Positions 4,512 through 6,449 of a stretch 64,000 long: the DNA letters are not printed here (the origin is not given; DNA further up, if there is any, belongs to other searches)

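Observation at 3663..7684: Compact redox-type gene module downstream of mdh: Tat-exported NHL propeller, polytopic membrane protein, 52-aa micro-ORF, 2[4Fe-4S] ferredoxin and an FMN-binding membrane protein with a flavinylation-like TGAT motif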

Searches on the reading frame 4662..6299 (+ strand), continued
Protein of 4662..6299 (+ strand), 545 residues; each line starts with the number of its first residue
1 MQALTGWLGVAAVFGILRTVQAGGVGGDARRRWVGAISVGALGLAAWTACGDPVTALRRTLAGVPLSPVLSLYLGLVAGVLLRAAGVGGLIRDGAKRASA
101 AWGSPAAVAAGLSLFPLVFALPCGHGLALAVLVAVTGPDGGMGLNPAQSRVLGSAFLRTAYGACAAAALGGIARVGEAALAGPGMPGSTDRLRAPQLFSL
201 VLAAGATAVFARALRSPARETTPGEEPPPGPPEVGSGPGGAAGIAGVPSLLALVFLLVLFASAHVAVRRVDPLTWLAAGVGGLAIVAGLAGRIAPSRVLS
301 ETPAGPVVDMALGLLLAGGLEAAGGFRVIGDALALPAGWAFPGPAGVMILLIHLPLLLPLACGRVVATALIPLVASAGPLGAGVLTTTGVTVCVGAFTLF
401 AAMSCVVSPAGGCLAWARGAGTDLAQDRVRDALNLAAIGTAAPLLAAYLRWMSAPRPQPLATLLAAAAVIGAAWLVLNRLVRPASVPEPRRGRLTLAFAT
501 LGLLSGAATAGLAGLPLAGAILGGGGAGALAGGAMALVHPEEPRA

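Call 57: find_encoding_contigs(protein=P0008, flank=8000, max_places=2)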
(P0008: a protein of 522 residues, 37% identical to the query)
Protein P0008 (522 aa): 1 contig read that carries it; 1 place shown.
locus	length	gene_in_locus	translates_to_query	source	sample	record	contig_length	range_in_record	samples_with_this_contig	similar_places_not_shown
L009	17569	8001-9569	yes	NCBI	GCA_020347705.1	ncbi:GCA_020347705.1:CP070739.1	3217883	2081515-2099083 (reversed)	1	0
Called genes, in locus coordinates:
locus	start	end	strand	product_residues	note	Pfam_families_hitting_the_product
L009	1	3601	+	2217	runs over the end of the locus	PF25788:Ig_Rha78A_N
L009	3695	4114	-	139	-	PF01641:SelR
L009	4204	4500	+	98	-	PF04010:DUF357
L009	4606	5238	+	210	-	-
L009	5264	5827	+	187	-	PF13187:Fer4_9 (faint), PF12838:Fer4_7 (faint), PF25160:LdpA_Fe-S-bd (faint)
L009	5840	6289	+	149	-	PF00037:Fer4 (faint), PF12837:Fer4_6 (faint), PF12838:Fer4_7 (weak), PF13187:Fer4_9 (weak), PF13484:Fer4_16 (faint)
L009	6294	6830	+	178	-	PF13746:Fer4_18 (faint), PF13237:Fer4_10, PF00037:Fer4 (faint), PF12800:Fer4_4 (faint), PF12838:Fer4_7 (weak), PF13183:Fer4_8, PF13187:Fer4_9, PF13534:Fer4_17 (weak), +1 more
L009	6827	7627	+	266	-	PF02754:CCG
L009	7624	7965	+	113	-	-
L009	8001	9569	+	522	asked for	-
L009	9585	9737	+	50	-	-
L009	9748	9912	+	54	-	-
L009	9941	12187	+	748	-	PF00070:Pyr_redox (faint), PF12801:Fer4_5, PF13237:Fer4_10 (weak), PF13187:Fer4_9 (weak), PF14691:Fer4_20, PF01266:DAO (weak), PF07992:Pyr_redox_2, PF13450:NAD_binding_8, +5 more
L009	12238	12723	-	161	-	PF26481:DUF8154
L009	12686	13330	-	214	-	PF12802:MarR_2 (weak), PF01909:NTP_transf_2, PF18765:Polbeta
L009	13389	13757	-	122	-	PF25948:DUF7986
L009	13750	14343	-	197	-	PF07929:PRiA4_ORF3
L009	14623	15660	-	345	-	PF02661:Fic, PF01047:MarR (weak), PF08279:HTH_11 (weak), PF12802:MarR_2 (weak), PF13412:HTH_24 (weak)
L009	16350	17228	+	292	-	-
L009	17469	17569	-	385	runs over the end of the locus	-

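Call 68: search_protein_families(library=ncbifam, proteins=[L007:3604-5526:+, L007:5979-7409:+, L007:9953-10663:+, L007:10680-11126:+, L007:7717-8007:+, L009:9941-12187:+, L009:6827-7627:+, L009:6294-6830:+, L009:7624-7965:+, L007:9493-9978:+], max_evalue=0.001)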
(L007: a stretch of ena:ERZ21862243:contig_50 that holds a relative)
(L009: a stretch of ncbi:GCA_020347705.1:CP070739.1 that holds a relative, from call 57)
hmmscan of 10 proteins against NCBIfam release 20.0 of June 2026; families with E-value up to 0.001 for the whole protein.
L007:3604-5526:+ (640 aa): 2 families
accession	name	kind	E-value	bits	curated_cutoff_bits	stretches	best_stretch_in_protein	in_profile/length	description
TIGR02486.1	RDH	subfamily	2.3e-42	146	160.35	1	265-474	85-307/314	reductive dehalogenase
TIGR00276.1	TIGR00276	equivalog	1.7e-06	27.2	200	1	333-452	132-249/337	tRNA epoxyqueuosine(34) reductase QueG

L007:5979-7409:+ (476 aa): 2 families
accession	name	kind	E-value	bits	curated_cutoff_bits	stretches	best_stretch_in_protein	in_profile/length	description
TIGR02486.1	RDH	subfamily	1.1e-45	156.9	160.35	1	167-451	5-314/314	reductive dehalogenase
TIGR00276.1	TIGR00276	equivalog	1.5e-07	30.8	200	1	306-376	131-197/337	tRNA epoxyqueuosine(34) reductase QueG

L007:9953-10663:+ (236 aa): 4 families
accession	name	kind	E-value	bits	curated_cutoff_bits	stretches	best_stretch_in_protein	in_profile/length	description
NF004541.0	PRK05888.2-2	equivalog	5.9e-07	29.5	217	1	159-217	65-119/168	NADH-quinone oxidoreductase subunit NuoI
TIGR01971.1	NuoI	subfamily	4.6e-05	23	113.05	1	149-212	38-101/121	NADH-quinone oxidoreductase, chain I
NF007013.0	PRK09477.1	equivalog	0.00044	19.4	234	1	159-209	228-274/286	quinol dehydrogenase ferredoxin subunit NapH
NF058577.1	FdxA_fam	equivalog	0.00094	19.3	65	0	194-221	9-36/52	4Fe-4S ferredoxin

L007:10680-11126:+ (148 aa): 10 families
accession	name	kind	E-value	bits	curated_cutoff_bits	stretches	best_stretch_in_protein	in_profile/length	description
NF038018.1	qmoC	equivalog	6.1e-09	35.8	300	1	21-124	6-111/360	quinone-interacting membrane-bound oxidoreductase complex subunit QmoC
TIGR01945.1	rnfC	subfamily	9.5e-09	34.3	245.95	1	32-92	362-419/435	RnfABCDGE type electron transport complex subunit C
TIGR03290.1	CoB_CoM_SS_C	equivalog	1.8e-06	28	160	1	34-105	3-76/144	CoB--CoM heterodisulfide reductase subunit C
TIGR00314.1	cdhA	equivalog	3.9e-06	25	781.3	1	34-99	400-461/784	CO dehydrogenase/acetyl-CoA synthase complex subunit alpha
NF041837.1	rnfC_Methano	equivalog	5.5e-06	25.5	650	1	32-89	357-411/438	Rnf electron transport complex subunit RnfC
NF042909.1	FMH_DH_FwdF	exception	6.1e-06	25.6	375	1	34-90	258-309/336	tungsten-dependent formylmethanofuran dehydrogenase subunit FwdF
NF058577.1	FdxA_fam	equivalog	8.5e-05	22.7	65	0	76-88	37-49/52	4Fe-4S ferredoxin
NF041890.1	hdrC_Methbact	equivalog_domain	0.00013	21.6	270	1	29-97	25-94/192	ferredoxin:CoB-CoM heterodisulfide reductase subunit HdrC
TIGR02512.1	FeFe_hydrog_A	subfamily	0.00069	18.6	405.95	1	35-90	9-65/375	[FeFe] hydrogenase, group A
NF041779.1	hetero_SS_HdrC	equivalog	0.00072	19.1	350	1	35-99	33-98/198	ferredoxin:CoB-CoM heterodisulfide reductase subunit HdrC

L007:7717-8007:+ (96 aa): 0 families

L009:9941-12187:+ (748 aa): 69 families (the best 25 are shown)
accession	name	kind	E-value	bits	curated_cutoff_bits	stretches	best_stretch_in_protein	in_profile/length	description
NF009414.0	PRK12778.1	equivalog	1.5e-141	473.2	1103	1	305-742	297-751/752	bifunctional dihydroorotate dehydrogenase B NAD binding subunit/NADPH-dependent glutamate synthase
NF009454.0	PRK12814.1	equivalog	1.2e-133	446.8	916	2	344-742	102-502/657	putative NADPH-dependent glutamate synthase small subunit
NF009410.0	PRK12771.1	subfamily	4.7e-132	441.4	516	1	344-742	48-447/566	NAD(P)-binding protein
TIGR01316.1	gltA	equivalog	3.7e-118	395.2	471.75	1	315-740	5-449/449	NADPH-dependent glutamate synthase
NF010590.0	PRK13984.1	equivalog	7.5e-105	351.3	946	1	309-742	163-608/611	putative oxidoreductase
NF009413.0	PRK12775.1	equivalog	4e-103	346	1895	1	313-744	308-758/1006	putative trifunctional 2-polyprenylphenol hydroxylase/glutamate synthase subunit beta/ferritin domain-containing protein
TIGR01318.1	gltD_gamma_fam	subfamily_domain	1.3e-96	324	482.95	1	313-741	17-466/467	glutamate synthase, small subunit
NF009408.0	PRK12769.1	equivalog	7.3e-93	311.8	1003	1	314-741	203-652/659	formate-dependent uric acid utilization protein AegA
TIGR03315.1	Se_ygfK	equivalog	2.2e-89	300.2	835.3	1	339-736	440-835/1012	putative selenate reductase subunit YgfK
NF009451.0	PRK12809.1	equivalog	1.1e-81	275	1154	1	186-738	64-632/639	formate-dependent uric acid utilization protein YgfT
NF009415.0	PRK12779.1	equivalog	2.4e-78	264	1519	1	345-736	197-622/944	putative bifunctional glutamate synthase subunit beta/2-polyprenylphenol hydroxylase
NF009409.0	PRK12770.1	subfamily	3.9e-72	243.3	343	1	424-742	11-352/360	putative glutamate synthase subunit beta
TIGR01317.1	GOGAT_sm_gam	subfamily_domain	6.6e-71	239.6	447.7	1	309-741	15-479/485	glutamate synthase small subunit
NF045663.1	diclust_near_Sec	equivalog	5.6e-41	140.5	530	3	345-529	19-201/759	pyridine nucleotide-disulfide oxidoreductase/dicluster-binding protein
TIGR02163.1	napH_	subfamily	2.8e-25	89.3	213.05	1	33-226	37-215/255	NapH/MauN family ferredoxin-type protein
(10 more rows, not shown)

L009:6827-7627:+ (266 aa): 12 families
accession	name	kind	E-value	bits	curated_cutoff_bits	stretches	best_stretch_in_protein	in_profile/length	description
NF004898.0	PRK06259.1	equivalog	4.9e-48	164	385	1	18-242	261-474/488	fumarate reductase (CoM/CoB) subunit TfrB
NF045670.1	quin_L_LdhH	equivalog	1.3e-35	122.9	800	1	11-237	459-691/706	L-lactate dehydrogenase (quinone) large subunit LdhH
TIGR03288.1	CoB_CoM_SS_B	equivalog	3e-31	108.7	345.15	2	112-237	115-243/290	CoB--CoM heterodisulfide reductase subunit B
NF008369.0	PRK11168.1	equivalog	3.1e-21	75.7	278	1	18-234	166-383/401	anaerobic glycerol-3-phosphate dehydrogenase subunit C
NF041780.1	hetero_SS_HdrB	equivalog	7.9e-17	61.5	450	1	114-233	131-253/304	ferredoxin:CoB-CoM heterodisulfide reductase subunit HdrB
TIGR03379.1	glycerol3P_GlpC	equivalog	3.4e-16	59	279.9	1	42-235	185-381/397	anaerobic glycerol-3-phosphate dehydrogenase subunit GlpC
NF008434.0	PRK11274.1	equivalog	9.6e-16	57.7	333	1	15-234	164-391/409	glycolate oxidase subunit GlcF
NF045663.1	diclust_near_Sec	equivalog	4.8e-10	38.2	530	1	21-228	422-615/759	pyridine nucleotide-disulfide oxidoreductase/dicluster-binding protein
NF042965.1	MFR_anch_SdhE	equivalog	1.8e-09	37.6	500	1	120-232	118-233/282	8-methylmenaquinol:fumarate reductase membrane anchor subunit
NF045724.1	ferredox_TmcB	equivalog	1.3e-07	30.6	735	1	109-231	283-404/430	electron transfer complex ferredoxin TmcB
NF045796.1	DsrK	equivalog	4.2e-07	28.9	400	1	93-228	281-413/453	sulfate reduction electron transfer complex DsrMKJOP subunit DsrK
NF045711.1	sulf_resp_HmcF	equivalog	6.3e-05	22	750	1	110-228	304-422/457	sulfate respiration complex iron-sulfur protein HmcF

L009:6294-6830:+ (178 aa): 28 families (the best 25 are shown)
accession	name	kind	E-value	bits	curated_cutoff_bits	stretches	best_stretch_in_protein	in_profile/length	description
NF004898.0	PRK06259.1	equivalog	2.6e-16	59.3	385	1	39-145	135-248/488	fumarate reductase (CoM/CoB) subunit TfrB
NF004616.0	PRK05950.1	subfamily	4.6e-12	45.6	228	1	36-116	145-236/238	succinate dehydrogenase iron-sulfur subunit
TIGR00384.1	dhsB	subfamily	4.7e-11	42.6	88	1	36-109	138-221/222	succinate dehydrogenase and fumarate reductase iron-sulfur protein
NF008369.0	PRK11168.1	equivalog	6.3e-10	38.5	278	1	39-166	12-137/401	anaerobic glycerol-3-phosphate dehydrogenase subunit C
TIGR03290.1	CoB_CoM_SS_C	equivalog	7e-09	35.8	160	1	39-135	3-96/144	CoB--CoM heterodisulfide reductase subunit C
TIGR00273.1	TIGR00273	equivalog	6.7e-08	31.8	444.8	1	36-132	291-390/432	LutB/LldF family L-lactate oxidation iron-sulfur protein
NF009225.0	PRK12575.1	subfamily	2.7e-07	30.3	443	1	39-116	145-233/235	succinate dehydrogenase/fumarate reductase iron-sulfur subunit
NF045670.1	quin_L_LdhH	equivalog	4e-07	28.7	800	1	37-129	303-398/706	L-lactate dehydrogenase (quinone) large subunit LdhH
NF009226.0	PRK12576.1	equivalog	7.1e-07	28.8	344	1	39-134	155-246/317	succinate dehydrogenase/fumarate reductase iron-sulfur subunit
TIGR01945.1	rnfC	subfamily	6.2e-06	25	245.95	1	25-105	351-423/435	RnfABCDGE type electron transport complex subunit C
TIGR02745.1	ccoG_rdxA_fixG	equivalog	9.9e-06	24.7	316.7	0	67-104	214-251/435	cytochrome c oxidase accessory protein CcoG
NF041890.1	hdrC_Methbact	equivalog_domain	2e-05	24.3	270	1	37-131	28-115/192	ferredoxin:CoB-CoM heterodisulfide reductase subunit HdrC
TIGR03379.1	glycerol3P_GlpC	equivalog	2.7e-05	23.1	279.9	1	39-114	6-82/397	anaerobic glycerol-3-phosphate dehydrogenase subunit GlpC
NF042952.1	MFR_FeS_SdhB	equivalog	4.3e-05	22.7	600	1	40-126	148-244/320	8-methylmenaquinol:fumarate reductase iron-sulfur subunit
NF045874.1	Vhu_polyferre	exception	4.6e-05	22.3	600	0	84-106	30-52/381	F420-non-reducing hydrogenase associated-polyferredoxin VhuB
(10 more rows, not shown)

L009:7624-7965:+ (113 aa): 0 families

L007:9493-9978:+ (161 aa): 6 families
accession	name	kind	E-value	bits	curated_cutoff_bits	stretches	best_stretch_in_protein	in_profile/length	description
TIGR00273.1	TIGR00273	equivalog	2.7e-05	23.2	444.8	1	125-155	341-371/432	LutB/LldF family L-lactate oxidation iron-sulfur protein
NF008369.0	PRK11168.1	equivalog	5.4e-05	22.2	278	0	120-154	51-85/401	anaerobic glycerol-3-phosphate dehydrogenase subunit C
NF045663.1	diclust_near_Sec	equivalog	0.00016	19.9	530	0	121-154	347-380/759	pyridine nucleotide-disulfide oxidoreductase/dicluster-binding protein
TIGR00384.1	dhsB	subfamily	0.00045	19.7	88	0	118-152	187-221/222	succinate dehydrogenase and fumarate reductase iron-sulfur protein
NF045670.1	quin_L_LdhH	equivalog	0.00055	18.3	800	0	118-154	345-381/706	L-lactate dehydrogenase (quinone) large subunit LdhH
TIGR01945.1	rnfC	subfamily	0.00082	18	245.95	0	122-147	358-383/435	RnfABCDGE type electron transport complex subunit C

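Call 72: find_encoding_contigs(protein=P0022, flank=7000, max_places=2)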
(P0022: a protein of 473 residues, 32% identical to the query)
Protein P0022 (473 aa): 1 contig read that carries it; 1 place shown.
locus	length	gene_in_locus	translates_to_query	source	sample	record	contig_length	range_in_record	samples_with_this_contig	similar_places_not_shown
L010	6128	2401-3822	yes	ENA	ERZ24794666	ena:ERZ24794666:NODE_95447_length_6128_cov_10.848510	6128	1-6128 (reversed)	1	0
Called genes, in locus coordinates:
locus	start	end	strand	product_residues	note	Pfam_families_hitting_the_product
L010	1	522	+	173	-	?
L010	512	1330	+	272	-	PF02754:CCG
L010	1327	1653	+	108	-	-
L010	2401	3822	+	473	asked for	-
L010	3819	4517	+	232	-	-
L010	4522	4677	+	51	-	-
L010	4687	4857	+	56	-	-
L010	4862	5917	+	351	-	PF12801:Fer4_5, PF00037:Fer4 (faint), PF12838:Fer4_7 (faint), PF13183:Fer4_8 (faint), PF13187:Fer4_9 (faint), PF13484:Fer4_16 (faint), PF12801:Fer4_5 (weak), PF13237:Fer4_10, +3 more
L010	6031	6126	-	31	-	?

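Call 73: find_encoding_contigs(protein=P0019, flank=7000, max_places=2)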
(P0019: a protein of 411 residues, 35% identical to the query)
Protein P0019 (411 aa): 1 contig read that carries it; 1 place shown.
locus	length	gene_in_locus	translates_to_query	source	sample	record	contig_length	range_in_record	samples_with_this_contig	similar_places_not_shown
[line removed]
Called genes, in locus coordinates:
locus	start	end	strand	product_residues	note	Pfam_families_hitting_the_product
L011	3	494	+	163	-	?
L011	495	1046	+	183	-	PF12797:Fer4_2 (faint), PF13237:Fer4_10, PF00037:Fer4 (faint), PF12800:Fer4_4 (faint), PF12838:Fer4_7, PF13183:Fer4_8, PF13187:Fer4_9 (weak), PF13534:Fer4_17, +1 more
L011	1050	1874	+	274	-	PF02754:CCG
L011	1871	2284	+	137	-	-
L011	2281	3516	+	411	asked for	-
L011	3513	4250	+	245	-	-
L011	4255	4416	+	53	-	-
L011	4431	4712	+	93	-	-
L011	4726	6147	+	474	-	?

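Call 74: find_encoding_contigs(protein=P0014, flank=7000, max_places=2)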
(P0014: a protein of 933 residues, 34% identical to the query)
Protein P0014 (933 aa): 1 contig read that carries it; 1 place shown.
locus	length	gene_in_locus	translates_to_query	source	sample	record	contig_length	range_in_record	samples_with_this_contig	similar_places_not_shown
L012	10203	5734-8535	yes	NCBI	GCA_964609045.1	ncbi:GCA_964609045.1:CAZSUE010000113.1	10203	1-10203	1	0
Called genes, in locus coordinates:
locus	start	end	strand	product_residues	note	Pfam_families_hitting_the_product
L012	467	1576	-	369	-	PF02771:Acyl-CoA_dh_N, PF02770:Acyl-CoA_dh_M, PF00441:Acyl-CoA_dh_1, PF08028:Acyl-CoA_dh_2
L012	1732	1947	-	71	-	-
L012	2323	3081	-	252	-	-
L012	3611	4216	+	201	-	PF14697:Fer4_21 (faint), PF00037:Fer4 (faint), PF12797:Fer4_2 (faint), PF13183:Fer4_8, PF13237:Fer4_10 (weak), PF12838:Fer4_7 (weak), PF13187:Fer4_9 (weak), PF13534:Fer4_17, +2 more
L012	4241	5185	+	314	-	PF02754:CCG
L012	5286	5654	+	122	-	-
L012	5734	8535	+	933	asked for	PF05048:NosD (weak), PF13229:Beta_helix, PF13404:HTH_AsnC-type (faint), PF13412:HTH_24 (faint)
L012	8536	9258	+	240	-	-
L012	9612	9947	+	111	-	-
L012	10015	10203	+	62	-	?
